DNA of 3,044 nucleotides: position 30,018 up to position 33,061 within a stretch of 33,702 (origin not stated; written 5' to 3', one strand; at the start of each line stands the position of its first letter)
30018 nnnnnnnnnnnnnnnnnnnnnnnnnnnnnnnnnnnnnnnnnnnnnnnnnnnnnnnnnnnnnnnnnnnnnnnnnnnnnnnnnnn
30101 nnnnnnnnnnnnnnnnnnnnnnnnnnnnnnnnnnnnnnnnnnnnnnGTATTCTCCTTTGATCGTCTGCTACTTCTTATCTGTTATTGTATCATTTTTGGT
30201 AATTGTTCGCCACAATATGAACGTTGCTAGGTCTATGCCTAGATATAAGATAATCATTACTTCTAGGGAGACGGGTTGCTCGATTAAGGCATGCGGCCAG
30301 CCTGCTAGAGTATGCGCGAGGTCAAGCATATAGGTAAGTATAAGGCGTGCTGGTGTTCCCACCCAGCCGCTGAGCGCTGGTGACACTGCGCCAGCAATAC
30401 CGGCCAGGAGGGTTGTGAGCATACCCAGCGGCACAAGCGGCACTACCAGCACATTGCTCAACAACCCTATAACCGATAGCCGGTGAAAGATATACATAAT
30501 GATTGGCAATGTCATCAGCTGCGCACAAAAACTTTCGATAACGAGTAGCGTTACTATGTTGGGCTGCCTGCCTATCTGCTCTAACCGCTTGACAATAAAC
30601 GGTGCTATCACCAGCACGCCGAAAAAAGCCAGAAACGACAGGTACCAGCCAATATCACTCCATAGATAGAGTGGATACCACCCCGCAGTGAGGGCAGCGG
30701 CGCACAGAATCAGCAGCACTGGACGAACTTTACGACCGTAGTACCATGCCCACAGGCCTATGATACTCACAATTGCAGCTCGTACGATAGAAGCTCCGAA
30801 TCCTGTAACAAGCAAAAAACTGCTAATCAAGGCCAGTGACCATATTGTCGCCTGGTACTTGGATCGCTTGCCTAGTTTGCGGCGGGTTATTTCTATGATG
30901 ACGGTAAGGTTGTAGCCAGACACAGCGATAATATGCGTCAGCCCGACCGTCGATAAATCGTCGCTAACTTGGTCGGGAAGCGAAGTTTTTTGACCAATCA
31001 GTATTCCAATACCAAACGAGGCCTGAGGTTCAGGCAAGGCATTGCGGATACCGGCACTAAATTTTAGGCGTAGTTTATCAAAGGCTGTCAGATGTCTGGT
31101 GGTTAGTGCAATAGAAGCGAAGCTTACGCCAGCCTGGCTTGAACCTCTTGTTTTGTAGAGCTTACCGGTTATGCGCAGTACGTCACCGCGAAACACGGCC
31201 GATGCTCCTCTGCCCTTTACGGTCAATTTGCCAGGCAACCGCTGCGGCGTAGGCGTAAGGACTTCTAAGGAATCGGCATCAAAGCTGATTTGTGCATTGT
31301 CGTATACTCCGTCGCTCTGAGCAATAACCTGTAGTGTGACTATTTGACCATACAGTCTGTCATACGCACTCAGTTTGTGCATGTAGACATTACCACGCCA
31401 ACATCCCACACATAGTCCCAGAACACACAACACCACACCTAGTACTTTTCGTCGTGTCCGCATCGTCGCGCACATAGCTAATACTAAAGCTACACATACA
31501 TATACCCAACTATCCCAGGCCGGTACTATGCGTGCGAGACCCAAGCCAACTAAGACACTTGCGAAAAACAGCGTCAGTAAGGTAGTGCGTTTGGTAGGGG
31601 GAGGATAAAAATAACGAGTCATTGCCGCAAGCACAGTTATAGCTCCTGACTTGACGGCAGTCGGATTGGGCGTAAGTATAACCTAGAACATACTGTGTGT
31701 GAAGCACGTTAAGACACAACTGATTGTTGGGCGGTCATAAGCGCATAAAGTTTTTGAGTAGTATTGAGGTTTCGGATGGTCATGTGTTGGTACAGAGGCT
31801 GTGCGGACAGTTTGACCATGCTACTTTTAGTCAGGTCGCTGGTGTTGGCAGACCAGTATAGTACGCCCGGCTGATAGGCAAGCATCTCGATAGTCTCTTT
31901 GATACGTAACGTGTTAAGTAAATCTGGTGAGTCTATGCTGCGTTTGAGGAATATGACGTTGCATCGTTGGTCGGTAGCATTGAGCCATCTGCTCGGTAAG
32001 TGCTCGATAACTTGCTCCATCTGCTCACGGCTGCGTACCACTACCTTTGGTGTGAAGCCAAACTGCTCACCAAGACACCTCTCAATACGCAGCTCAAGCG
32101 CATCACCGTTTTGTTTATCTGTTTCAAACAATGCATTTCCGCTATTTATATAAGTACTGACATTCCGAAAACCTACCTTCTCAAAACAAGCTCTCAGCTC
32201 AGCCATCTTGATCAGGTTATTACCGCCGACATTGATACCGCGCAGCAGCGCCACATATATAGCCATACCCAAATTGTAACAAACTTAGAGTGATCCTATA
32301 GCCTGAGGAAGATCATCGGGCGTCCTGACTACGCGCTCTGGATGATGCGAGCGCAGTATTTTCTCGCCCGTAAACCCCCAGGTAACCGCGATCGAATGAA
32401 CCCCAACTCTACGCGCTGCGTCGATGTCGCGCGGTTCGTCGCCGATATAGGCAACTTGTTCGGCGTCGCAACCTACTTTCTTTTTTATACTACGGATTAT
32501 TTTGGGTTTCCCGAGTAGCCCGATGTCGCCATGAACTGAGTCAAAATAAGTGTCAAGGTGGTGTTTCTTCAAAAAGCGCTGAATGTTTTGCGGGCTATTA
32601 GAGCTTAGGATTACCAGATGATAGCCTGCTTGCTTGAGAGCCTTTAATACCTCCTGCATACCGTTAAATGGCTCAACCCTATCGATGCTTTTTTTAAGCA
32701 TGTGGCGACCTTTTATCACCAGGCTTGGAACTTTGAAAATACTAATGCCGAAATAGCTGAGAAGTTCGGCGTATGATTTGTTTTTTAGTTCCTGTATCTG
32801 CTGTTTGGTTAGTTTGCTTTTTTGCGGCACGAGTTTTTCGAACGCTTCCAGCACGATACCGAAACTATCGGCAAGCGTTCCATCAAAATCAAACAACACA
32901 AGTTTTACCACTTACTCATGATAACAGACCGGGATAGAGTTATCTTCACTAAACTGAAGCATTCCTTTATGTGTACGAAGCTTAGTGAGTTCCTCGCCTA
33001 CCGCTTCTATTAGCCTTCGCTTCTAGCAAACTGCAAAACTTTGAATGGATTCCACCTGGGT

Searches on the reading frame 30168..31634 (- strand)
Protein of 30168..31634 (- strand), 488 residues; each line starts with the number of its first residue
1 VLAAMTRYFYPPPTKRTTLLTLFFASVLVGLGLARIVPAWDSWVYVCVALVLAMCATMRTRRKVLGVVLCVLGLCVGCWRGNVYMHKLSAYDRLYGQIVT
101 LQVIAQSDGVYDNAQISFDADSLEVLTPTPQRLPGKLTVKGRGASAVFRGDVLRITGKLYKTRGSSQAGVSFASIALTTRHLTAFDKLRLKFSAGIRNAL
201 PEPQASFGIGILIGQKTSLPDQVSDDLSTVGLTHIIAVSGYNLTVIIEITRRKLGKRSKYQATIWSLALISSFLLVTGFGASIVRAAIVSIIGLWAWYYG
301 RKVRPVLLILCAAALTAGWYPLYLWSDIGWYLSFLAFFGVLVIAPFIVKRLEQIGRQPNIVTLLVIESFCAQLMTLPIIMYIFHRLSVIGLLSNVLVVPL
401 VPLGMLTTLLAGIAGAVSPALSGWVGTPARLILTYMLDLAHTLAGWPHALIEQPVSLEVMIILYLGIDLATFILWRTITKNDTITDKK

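Call 3: search_protein_families(library=pfam, proteins=[window:30168-31634:-], max_evalue=0.01)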
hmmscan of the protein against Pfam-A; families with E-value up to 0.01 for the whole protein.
window:30168-31634:- (488 aa): 2 families
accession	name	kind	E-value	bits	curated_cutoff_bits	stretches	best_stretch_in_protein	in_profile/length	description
PF03772.21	Competence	-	9.2e-42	143.7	23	1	212-475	2-268/270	Competence protein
PF13567.11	DUF4131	-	4.7e-08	33.4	31.6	1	40-165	4-136/165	Domain of unknown function (DUF4131)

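Call 4: search_protein_families(library=ncbifam, proteins=[window:30168-31634:-], max_evalue=0.01)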
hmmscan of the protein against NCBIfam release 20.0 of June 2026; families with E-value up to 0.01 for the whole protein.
window:30168-31634:- (488 aa): 4 families
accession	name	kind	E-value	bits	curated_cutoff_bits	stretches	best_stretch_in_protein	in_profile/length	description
TIGR00360.1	ComEC_N-term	subfamily_domain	2.5e-21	76.7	36.5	1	233-404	2-167/171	ComEC/Rec2-related protein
TIGR00361.1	ComEC_Rec2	equivalog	1.4e-16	59.8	190.05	1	203-441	128-380/663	DNA internalization-related competence protein ComEC/Rec2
NF045979.1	ComEC_MAG0480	equivalog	6.7e-12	44.9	150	1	211-409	202-394/461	MAG0480 family ComEC-like protein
NF008580.0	PRK11539.1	equivalog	4e-07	28.8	969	1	36-448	21-452/758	ComEC family protein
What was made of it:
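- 30168..31634 (-): Context: comEC (DUF4131 OB domain plus Competence channel, no MBL domain). calls 3 and 4.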

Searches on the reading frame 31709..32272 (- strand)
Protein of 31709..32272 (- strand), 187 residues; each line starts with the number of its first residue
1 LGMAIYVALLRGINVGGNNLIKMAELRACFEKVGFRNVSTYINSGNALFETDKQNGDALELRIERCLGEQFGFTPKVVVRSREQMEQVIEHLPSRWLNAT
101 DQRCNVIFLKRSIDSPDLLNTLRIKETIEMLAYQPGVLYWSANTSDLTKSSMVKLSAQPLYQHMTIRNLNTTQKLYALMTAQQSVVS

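Call 3: search_protein_families(library=pfam, proteins=[window:31709-32272:-], max_evalue=0.01)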
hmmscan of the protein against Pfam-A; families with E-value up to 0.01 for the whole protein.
window:31709-32272:- (187 aa): 1 family
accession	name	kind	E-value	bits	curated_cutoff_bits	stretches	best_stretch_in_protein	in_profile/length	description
PF08002.16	DUF1697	-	3e-41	141.5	24.4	1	3-139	1-137/137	Protein of unknown function (DUF1697)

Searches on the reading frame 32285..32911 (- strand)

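Call 58: search_protein_families(library=pfam, proteins=[window:32285-32911:-], max_evalue=0.01)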
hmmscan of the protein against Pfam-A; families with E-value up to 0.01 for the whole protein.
window:32285-32911:- (208 aa): 10 families
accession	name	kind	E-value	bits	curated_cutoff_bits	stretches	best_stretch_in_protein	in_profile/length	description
PF13419.12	HAD_2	-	1.6e-37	129.8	23.8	1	5-176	1-178/178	Haloacid dehalogenase-like hydrolase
PF00702.32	Hydrolase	-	2.6e-23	83.9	26.4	1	2-170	1-191/191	haloacid dehalogenase-like hydrolase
PF12710.13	HAD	-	4.3e-14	53.8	27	1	5-167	1-189/189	haloacid dehalogenase-like hydrolase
PF13242.12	Hydrolase_like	-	1.6e-10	41.2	22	1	133-197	2-71/75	HAD-hyrolase-like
PF08282.18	Hydrolase_3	-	3.9e-07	30.5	20.9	0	86-128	21-63/255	haloacid dehalogenase-like hydrolase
PF06888.18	Put_Phosphatase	-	1.6e-06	28.2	27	1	4-127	2-120/234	Putative Phosphatase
PF12689.13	Acid_PPase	-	1.1e-05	25.8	27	1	78-185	43-159/169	Acid Phosphatase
PF01248.31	Ribosomal_L7Ae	-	0.0045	17.1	22.1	0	82-109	17-44/95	Ribosomal protein L7Ae/L30e/S12e/Gadd45 family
PF13344.12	Hydrolase_6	-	0.0055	17.2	27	0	79-116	13-50/101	Haloacid dehalogenase-like hydrolase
PF00578.27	AhpC-TSA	-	0.0097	16.3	26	0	84-120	47-83/124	AhpC/TSA family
